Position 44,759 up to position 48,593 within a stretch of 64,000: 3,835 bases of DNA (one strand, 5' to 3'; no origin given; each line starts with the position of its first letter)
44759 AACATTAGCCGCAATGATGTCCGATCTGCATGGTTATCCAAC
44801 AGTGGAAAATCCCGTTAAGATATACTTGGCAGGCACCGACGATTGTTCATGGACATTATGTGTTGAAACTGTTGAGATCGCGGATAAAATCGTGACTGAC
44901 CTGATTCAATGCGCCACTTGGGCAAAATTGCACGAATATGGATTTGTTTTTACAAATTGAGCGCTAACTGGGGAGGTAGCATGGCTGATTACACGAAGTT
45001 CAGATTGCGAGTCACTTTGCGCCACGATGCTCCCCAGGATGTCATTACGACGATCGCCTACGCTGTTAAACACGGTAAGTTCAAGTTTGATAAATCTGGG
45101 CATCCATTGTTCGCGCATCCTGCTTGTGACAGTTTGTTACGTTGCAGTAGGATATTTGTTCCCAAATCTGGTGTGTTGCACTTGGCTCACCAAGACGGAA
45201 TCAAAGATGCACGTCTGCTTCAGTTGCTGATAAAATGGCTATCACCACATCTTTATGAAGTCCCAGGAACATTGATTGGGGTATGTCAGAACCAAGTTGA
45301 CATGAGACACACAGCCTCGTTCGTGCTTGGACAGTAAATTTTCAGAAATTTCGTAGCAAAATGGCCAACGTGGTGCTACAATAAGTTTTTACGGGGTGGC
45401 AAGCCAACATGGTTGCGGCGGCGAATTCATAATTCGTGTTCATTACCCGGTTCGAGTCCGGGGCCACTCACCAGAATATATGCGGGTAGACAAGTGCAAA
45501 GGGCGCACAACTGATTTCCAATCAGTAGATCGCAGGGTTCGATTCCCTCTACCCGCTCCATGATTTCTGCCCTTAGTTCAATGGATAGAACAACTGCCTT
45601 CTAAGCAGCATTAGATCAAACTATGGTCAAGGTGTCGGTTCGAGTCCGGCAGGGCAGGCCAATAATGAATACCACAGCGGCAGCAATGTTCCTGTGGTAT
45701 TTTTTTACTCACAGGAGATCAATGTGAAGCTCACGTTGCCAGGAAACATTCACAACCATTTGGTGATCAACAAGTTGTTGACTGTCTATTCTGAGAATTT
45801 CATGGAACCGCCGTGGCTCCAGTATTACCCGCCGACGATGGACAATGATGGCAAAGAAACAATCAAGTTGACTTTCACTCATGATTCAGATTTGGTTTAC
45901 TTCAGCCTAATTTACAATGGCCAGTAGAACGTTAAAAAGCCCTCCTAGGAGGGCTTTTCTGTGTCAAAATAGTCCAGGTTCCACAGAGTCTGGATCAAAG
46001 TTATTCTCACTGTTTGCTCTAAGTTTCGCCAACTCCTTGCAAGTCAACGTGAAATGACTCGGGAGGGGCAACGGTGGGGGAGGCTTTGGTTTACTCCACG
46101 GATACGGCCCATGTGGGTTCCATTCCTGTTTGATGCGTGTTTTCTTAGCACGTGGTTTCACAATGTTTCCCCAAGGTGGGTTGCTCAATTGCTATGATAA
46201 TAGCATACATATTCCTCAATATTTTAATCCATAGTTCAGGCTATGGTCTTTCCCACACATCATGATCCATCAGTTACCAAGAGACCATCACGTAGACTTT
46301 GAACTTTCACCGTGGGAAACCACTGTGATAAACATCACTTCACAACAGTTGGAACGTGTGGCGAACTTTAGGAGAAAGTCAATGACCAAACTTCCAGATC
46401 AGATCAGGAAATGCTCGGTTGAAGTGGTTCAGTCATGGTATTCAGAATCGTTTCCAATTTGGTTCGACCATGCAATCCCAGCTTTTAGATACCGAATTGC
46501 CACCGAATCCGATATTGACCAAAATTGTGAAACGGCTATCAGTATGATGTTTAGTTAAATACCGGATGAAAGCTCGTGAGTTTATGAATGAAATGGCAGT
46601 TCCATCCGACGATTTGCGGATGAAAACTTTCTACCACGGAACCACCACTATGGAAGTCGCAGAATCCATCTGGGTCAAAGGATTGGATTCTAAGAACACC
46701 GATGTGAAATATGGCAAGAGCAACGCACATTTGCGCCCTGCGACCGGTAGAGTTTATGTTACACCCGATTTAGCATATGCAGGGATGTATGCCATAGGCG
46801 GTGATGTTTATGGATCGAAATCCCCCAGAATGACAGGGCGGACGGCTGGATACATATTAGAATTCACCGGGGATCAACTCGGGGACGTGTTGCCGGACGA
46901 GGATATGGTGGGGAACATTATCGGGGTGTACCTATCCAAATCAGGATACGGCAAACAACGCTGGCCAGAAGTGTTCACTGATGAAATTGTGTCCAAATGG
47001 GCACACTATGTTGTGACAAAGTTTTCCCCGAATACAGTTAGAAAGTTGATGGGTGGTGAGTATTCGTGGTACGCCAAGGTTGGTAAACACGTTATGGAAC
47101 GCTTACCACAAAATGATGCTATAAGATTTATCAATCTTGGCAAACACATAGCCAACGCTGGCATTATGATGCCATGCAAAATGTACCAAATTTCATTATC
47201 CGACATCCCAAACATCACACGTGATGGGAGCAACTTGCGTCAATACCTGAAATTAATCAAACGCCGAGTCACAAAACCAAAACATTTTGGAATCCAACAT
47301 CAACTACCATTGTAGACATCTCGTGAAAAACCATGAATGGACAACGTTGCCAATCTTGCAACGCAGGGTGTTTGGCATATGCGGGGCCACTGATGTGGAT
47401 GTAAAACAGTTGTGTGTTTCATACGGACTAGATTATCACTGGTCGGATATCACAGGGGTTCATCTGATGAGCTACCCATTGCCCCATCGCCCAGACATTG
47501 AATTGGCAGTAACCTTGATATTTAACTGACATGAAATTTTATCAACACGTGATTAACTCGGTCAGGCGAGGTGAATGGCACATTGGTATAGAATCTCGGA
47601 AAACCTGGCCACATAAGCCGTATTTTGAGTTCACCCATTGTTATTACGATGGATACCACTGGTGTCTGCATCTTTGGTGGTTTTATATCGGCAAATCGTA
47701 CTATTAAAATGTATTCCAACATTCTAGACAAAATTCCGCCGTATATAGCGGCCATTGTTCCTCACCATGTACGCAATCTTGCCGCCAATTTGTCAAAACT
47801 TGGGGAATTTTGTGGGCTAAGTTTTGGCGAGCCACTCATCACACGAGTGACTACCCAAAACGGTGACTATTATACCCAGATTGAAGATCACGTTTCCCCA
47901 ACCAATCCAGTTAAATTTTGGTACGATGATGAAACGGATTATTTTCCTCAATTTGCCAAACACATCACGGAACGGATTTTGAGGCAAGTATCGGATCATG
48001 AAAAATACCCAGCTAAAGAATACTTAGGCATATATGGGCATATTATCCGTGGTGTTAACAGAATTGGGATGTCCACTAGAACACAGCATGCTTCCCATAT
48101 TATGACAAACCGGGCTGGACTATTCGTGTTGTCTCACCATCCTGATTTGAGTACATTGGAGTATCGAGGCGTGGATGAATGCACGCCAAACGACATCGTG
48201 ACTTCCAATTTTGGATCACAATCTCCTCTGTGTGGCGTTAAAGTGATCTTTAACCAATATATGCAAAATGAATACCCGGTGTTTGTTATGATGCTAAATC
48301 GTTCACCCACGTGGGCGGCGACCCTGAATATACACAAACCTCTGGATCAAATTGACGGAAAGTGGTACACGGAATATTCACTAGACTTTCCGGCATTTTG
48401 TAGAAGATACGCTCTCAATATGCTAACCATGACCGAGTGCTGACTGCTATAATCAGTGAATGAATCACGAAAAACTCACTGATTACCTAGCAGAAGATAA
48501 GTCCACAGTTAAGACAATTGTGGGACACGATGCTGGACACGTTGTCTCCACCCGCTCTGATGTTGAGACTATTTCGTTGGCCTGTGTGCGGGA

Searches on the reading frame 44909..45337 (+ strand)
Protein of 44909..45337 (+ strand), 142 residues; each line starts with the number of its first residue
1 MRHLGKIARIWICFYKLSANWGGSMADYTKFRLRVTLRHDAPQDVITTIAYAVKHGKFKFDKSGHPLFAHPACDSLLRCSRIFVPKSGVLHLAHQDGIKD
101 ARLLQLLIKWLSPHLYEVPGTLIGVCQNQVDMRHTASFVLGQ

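Call 20: search_protein_families(library=pfam, proteins=[window:44909-45337:+], max_evalue=0.01)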
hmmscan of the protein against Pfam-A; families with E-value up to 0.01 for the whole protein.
window:44909-45337:+ (142 aa): 0 families

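Call 21: search_protein_families(library=phrogs, proteins=[window:44909-45337:+], max_evalue=0.001)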
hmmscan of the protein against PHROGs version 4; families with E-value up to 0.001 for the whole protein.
window:44909-45337:+ (142 aa): 1 family
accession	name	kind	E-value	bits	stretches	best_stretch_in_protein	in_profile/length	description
phrog_4334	-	unknown function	4.2e-07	31.1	1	25-123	1-118/190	-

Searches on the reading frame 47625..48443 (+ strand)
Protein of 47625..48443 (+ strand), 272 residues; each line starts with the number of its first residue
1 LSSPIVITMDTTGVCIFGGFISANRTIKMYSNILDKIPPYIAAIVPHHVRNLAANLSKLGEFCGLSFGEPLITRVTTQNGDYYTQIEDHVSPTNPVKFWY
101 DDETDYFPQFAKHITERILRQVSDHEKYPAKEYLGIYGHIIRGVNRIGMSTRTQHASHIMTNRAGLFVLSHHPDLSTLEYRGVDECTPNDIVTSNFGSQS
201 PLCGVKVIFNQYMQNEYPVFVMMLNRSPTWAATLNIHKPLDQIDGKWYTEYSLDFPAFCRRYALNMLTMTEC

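Call 20: search_protein_families(library=pfam, proteins=[window:47625-48443:+], max_evalue=0.01)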
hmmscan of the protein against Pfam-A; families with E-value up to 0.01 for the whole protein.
window:47625-48443:+ (272 aa): 0 families

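Call 21: search_protein_families(library=phrogs, proteins=[window:47625-48443:+], max_evalue=0.001)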
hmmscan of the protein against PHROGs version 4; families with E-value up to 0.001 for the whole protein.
window:47625-48443:+ (272 aa): 0 families

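Call 63: find_related_loci(query=window:47625-48443:+, collection=viral_contigs, flank=10000)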
Query window:47625-48443:+ (272 aa) in viral_contigs; peptide patterns used: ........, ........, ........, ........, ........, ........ (x = any residue, [..] = any of these).
1 stretches matched a pattern, but none encodes a relative of the query by tblastn (E <= 1e-3).
